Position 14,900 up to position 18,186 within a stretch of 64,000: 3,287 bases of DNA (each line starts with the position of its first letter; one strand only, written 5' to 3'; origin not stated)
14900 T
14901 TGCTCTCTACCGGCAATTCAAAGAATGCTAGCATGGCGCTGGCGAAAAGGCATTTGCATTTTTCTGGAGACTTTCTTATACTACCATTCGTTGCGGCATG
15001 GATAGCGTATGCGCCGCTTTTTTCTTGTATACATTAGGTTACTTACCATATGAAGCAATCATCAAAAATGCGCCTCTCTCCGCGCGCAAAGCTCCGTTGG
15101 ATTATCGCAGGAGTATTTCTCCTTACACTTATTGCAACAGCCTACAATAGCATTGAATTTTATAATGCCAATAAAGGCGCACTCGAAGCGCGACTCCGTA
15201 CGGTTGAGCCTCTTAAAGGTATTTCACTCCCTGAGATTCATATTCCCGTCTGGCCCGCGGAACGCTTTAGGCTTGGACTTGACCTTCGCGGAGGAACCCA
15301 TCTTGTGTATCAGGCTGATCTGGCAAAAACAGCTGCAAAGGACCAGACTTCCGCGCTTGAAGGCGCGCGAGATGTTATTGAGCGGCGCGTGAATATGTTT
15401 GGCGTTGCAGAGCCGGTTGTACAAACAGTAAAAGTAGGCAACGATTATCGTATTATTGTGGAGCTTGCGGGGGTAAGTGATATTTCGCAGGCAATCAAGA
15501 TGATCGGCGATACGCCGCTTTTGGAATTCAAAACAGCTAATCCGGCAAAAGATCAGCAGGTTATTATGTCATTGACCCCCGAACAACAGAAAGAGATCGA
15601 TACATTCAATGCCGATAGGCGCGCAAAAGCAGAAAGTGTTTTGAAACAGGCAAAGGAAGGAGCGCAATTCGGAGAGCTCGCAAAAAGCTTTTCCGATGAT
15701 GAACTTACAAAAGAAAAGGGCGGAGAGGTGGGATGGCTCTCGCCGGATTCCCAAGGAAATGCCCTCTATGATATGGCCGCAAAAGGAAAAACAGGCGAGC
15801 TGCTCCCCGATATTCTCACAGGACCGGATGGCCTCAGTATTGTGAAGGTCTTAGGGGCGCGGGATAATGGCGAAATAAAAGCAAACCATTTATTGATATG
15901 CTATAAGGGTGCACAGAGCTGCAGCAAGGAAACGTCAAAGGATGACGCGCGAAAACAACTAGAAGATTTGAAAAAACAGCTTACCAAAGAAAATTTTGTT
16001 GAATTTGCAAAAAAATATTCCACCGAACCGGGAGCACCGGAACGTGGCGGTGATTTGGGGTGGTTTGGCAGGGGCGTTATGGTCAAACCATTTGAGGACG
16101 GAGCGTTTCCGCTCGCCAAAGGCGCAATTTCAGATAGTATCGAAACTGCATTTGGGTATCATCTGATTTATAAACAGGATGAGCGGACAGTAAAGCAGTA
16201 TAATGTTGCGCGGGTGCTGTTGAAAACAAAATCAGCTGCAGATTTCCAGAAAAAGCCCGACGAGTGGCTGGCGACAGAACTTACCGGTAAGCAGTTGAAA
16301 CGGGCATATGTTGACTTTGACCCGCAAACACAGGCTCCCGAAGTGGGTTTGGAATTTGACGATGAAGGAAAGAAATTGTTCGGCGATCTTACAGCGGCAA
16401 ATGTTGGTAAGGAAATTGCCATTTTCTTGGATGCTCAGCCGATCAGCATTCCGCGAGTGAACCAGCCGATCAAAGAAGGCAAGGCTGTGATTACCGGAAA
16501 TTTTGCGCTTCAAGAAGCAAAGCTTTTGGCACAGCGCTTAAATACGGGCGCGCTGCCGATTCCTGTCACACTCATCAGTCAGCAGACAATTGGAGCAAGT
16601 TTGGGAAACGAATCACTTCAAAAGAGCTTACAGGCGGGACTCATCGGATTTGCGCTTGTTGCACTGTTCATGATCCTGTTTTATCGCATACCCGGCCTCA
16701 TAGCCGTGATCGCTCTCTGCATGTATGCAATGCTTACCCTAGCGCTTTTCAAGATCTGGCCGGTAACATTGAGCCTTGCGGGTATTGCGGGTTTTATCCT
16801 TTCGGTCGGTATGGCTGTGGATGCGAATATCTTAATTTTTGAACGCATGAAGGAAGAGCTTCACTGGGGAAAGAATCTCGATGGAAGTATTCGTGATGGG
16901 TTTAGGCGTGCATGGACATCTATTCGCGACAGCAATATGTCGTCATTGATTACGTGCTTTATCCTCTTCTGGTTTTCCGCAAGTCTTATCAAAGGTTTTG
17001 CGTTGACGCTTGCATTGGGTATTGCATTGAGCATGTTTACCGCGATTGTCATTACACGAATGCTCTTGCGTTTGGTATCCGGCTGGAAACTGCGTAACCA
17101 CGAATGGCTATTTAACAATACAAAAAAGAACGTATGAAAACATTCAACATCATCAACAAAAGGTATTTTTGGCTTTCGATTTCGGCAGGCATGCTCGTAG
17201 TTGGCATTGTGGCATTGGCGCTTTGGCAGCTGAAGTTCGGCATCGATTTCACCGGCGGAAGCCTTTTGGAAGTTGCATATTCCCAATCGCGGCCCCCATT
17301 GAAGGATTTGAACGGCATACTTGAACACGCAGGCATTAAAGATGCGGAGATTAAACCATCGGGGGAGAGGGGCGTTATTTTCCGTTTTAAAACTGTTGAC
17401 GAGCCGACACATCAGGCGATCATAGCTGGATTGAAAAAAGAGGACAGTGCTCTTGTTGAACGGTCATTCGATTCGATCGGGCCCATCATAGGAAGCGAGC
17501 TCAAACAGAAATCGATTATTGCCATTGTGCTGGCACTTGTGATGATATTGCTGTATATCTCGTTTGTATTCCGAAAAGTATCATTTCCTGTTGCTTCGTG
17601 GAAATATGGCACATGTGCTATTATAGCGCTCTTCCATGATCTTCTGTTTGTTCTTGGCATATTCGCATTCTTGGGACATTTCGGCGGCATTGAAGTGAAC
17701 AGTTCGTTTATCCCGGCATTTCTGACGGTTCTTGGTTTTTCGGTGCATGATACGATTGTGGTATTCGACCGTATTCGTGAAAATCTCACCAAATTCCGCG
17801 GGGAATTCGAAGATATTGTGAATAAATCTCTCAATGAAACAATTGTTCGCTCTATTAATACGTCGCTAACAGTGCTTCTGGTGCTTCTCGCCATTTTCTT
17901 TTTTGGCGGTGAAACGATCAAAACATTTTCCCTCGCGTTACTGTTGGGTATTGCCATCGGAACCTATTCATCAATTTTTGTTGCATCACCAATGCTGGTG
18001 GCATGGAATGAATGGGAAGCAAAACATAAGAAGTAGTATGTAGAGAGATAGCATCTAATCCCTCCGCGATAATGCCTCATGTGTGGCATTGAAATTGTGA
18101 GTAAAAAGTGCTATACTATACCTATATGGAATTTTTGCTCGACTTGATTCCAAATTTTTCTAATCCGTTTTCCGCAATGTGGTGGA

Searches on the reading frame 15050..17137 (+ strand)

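Call 103: search_protein_families(library=pfam, proteins=[window:15050-17137:+], max_evalue=0.001)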
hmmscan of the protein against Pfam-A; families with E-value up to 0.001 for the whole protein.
window:15050-17137:+ (695 aa): 9 families
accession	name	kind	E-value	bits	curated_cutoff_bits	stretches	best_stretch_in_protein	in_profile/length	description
PF13616.12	Rotamase_3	-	1.4e-39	135.7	22.5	2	263-377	2-114/116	PPIC-type PPIASE domain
PF00639.27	Rotamase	-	3.8e-33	114.8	21.7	2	280-376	1-96/97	PPIC-type PPIASE domain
PF22599.2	SecDF_P1_head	-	3.9e-28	98.1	27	1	409-504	19-114/114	SecDF, P1 head subdomain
PF21760.3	SecD_1st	-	7.6e-17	61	27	1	104-163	2-58/60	Protein translocase subunit SecDF, P1 domain, N-terminal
PF02355.23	SecD_SecF_C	-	2.4e-14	53.6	20.5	1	507-675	14-185/189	Protein export membrane protein SecD/SecF, C-terminal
PF00873.25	ACR_tran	-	5.2e-10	38.1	28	1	520-690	327-504/1021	AcrB/AcrD/AcrF family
PF03176.21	MMPL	-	2.3e-09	37.1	20.5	1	528-681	147-307/333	MMPL family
PF13145.12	Rotamase_2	-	9.6e-09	36.5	27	1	291-377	27-107/121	PPIC-type PPIASE domain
PF07549.19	Sec_GG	-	8.9e-05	22.3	20.3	1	73-90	8-25/28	SecD/SecF GG Motif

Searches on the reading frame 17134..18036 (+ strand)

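Call 103: search_protein_families(library=pfam, proteins=[window:17134-18036:+], max_evalue=0.001)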
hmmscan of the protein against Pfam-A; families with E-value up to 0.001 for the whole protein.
window:17134-18036:+ (300 aa): 2 families
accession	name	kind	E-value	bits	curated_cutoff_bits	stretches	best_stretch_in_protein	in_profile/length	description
PF02355.23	SecD_SecF_C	-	1.4e-58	197.9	20.5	1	100-293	6-188/189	Protein export membrane protein SecD/SecF, C-terminal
PF07549.19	Sec_GG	-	4e-06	26.6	20.3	1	33-52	8-27/28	SecD/SecF GG Motif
